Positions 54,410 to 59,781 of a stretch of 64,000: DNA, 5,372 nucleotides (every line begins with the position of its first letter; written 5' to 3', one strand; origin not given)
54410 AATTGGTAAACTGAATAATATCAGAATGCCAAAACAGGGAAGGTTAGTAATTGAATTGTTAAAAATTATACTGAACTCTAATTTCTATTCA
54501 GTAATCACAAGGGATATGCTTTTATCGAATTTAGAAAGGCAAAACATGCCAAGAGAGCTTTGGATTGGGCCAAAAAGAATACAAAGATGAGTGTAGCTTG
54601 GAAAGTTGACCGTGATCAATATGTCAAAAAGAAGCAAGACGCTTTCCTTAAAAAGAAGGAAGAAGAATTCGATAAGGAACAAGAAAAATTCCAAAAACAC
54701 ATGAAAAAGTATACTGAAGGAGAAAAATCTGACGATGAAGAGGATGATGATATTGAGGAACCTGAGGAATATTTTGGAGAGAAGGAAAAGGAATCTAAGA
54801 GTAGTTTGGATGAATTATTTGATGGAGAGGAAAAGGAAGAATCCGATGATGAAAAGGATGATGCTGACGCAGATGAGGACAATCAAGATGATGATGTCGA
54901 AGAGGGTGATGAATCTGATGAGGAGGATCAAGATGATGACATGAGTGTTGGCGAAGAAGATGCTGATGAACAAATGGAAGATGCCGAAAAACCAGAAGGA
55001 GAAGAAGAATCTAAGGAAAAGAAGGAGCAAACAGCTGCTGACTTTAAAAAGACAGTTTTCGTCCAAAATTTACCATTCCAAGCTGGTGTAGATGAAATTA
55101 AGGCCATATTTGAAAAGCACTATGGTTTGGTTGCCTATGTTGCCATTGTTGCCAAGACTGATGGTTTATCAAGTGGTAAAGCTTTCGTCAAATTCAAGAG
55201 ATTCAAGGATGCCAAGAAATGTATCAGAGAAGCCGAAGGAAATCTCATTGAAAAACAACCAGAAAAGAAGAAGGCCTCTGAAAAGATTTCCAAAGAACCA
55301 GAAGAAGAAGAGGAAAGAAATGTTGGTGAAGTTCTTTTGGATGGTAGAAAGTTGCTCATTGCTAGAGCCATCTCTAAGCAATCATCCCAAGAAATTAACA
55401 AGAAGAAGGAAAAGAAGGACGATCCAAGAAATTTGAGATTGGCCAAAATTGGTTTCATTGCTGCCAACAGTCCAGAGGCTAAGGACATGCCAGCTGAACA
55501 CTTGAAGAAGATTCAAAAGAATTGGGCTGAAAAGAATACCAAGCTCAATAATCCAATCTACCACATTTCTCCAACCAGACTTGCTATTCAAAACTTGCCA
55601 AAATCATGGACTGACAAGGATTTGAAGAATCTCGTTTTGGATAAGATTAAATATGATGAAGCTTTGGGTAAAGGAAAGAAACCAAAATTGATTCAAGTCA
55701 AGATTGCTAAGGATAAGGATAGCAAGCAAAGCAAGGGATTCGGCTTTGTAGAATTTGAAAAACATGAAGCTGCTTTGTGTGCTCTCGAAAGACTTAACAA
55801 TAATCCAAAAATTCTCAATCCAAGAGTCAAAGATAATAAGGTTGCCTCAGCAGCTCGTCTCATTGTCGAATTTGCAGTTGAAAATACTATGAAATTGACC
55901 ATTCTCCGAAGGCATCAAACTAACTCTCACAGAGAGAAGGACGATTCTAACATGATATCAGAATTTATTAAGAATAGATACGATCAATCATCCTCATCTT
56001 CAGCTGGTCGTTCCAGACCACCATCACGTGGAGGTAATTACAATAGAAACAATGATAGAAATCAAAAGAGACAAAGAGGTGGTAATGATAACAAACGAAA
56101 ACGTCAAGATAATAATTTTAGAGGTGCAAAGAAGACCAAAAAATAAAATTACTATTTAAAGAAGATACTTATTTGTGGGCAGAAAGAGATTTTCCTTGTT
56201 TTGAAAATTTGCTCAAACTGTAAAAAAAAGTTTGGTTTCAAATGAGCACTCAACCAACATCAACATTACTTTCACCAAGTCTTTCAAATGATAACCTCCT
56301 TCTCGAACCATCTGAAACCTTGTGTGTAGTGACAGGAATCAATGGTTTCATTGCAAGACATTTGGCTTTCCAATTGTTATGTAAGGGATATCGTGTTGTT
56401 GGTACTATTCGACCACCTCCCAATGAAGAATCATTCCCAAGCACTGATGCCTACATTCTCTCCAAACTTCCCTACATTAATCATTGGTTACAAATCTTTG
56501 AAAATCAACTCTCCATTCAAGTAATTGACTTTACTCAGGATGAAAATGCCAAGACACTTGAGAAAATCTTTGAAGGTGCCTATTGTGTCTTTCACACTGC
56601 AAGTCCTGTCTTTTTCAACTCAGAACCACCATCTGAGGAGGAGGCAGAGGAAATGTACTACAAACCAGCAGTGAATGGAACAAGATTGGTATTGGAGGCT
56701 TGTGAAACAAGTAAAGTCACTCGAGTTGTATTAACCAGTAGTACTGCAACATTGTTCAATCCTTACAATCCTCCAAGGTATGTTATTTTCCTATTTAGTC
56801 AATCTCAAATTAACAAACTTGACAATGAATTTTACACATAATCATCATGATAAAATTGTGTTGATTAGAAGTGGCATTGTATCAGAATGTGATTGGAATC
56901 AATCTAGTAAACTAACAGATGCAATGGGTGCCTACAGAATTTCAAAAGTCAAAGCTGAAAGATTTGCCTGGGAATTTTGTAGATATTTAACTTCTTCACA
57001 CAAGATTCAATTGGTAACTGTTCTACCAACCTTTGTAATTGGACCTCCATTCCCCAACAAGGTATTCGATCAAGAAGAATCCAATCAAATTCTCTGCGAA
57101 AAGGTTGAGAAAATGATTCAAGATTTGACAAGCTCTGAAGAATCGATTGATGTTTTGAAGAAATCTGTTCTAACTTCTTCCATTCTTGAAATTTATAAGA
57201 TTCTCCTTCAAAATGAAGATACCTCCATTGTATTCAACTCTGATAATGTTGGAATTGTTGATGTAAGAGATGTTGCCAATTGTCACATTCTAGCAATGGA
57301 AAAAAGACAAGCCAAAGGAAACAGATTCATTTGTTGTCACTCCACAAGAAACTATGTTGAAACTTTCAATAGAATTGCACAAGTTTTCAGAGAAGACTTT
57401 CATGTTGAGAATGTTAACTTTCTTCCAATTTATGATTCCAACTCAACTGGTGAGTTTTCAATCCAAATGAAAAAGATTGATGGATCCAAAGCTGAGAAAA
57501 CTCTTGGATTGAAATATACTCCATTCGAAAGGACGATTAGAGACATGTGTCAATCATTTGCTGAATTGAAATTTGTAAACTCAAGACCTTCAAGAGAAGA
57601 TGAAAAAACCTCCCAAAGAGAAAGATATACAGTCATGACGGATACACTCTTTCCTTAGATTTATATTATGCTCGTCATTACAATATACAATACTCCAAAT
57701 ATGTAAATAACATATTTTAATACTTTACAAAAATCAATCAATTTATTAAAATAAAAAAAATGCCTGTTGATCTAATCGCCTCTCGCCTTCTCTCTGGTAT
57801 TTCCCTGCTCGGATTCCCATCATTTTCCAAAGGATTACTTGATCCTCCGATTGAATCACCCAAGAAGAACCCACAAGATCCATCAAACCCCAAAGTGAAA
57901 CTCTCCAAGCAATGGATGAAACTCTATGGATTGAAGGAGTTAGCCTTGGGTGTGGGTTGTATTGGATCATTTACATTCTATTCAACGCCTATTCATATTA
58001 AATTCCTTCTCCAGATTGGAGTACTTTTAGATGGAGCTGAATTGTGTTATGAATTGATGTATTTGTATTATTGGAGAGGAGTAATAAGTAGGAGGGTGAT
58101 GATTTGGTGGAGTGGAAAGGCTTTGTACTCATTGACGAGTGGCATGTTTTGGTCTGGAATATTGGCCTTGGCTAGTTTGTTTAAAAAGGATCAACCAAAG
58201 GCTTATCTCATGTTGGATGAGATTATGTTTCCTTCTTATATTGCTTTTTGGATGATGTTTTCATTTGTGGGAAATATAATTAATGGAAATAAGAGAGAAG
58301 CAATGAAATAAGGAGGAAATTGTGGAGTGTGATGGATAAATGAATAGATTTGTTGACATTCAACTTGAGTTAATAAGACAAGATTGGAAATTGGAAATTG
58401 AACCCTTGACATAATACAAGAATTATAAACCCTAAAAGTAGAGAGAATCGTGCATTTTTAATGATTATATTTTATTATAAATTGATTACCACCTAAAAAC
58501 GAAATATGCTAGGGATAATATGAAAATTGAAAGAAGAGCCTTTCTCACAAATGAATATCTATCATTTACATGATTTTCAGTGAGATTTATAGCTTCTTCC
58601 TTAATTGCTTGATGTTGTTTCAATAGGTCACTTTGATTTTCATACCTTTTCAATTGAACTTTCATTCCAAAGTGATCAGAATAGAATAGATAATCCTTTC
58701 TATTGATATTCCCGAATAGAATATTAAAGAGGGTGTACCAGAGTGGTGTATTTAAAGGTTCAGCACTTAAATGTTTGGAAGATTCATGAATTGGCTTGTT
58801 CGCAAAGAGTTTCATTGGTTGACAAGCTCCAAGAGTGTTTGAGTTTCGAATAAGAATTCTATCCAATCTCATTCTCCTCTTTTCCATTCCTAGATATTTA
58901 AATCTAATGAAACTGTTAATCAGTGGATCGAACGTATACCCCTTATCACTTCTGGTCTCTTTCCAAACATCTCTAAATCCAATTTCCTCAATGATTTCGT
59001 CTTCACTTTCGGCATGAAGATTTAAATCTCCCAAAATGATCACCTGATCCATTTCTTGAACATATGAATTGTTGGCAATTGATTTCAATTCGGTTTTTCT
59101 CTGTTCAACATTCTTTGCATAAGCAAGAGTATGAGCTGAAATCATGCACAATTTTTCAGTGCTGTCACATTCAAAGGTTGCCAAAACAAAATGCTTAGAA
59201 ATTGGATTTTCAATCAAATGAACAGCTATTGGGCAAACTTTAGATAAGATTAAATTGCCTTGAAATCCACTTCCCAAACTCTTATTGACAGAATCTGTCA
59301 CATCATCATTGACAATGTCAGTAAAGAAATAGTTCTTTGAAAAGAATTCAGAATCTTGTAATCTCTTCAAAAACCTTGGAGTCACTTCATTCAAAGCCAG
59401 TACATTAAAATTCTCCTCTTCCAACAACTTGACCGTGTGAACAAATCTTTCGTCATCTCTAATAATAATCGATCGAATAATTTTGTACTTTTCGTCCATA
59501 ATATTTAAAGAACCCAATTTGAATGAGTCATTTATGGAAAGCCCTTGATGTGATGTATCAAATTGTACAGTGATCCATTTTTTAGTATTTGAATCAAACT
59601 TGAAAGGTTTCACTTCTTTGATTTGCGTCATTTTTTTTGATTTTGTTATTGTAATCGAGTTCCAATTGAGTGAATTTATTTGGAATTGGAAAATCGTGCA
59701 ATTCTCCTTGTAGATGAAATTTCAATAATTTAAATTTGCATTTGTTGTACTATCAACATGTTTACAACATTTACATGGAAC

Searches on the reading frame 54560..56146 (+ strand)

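Call 32: search_protein_families(library=pfam, proteins=[window:54560-56146:+], max_evalue=0.001)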
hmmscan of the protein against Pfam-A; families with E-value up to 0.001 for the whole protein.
window:54560-56146:+ (528 aa): 1 family
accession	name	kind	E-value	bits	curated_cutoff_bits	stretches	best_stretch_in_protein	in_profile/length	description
PF00076.28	RRM_1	-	1.1e-22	80.1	20.7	2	166-230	1-64/70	RNA recognition motif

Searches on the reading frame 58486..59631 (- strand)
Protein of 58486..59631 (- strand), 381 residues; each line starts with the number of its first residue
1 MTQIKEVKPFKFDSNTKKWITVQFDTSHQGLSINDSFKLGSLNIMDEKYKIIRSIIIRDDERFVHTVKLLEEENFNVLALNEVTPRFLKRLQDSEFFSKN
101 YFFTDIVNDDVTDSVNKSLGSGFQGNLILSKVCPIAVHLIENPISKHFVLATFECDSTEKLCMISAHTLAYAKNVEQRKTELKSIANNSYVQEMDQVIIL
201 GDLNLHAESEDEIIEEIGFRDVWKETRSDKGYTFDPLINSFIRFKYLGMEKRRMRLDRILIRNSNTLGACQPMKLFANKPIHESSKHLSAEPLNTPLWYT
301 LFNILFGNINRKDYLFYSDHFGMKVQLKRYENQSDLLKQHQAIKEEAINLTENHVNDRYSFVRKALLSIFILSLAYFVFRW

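Call 32: search_protein_families(library=pfam, proteins=[window:58486-59631:-], max_evalue=0.001)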
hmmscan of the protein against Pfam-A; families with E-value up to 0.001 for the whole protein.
window:58486-59631:- (381 aa): 2 families
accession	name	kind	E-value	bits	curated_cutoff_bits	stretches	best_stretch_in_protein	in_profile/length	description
PF22669.2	Exo_endo_phos2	-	1.4e-08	35.1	27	1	145-217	114-191/288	Endonuclease/Exonuclease/phosphatase family 2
PF03372.29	Exo_endo_phos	-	8.4e-07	29.4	24.5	1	63-264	19-205/225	Endonuclease/Exonuclease/phosphatase family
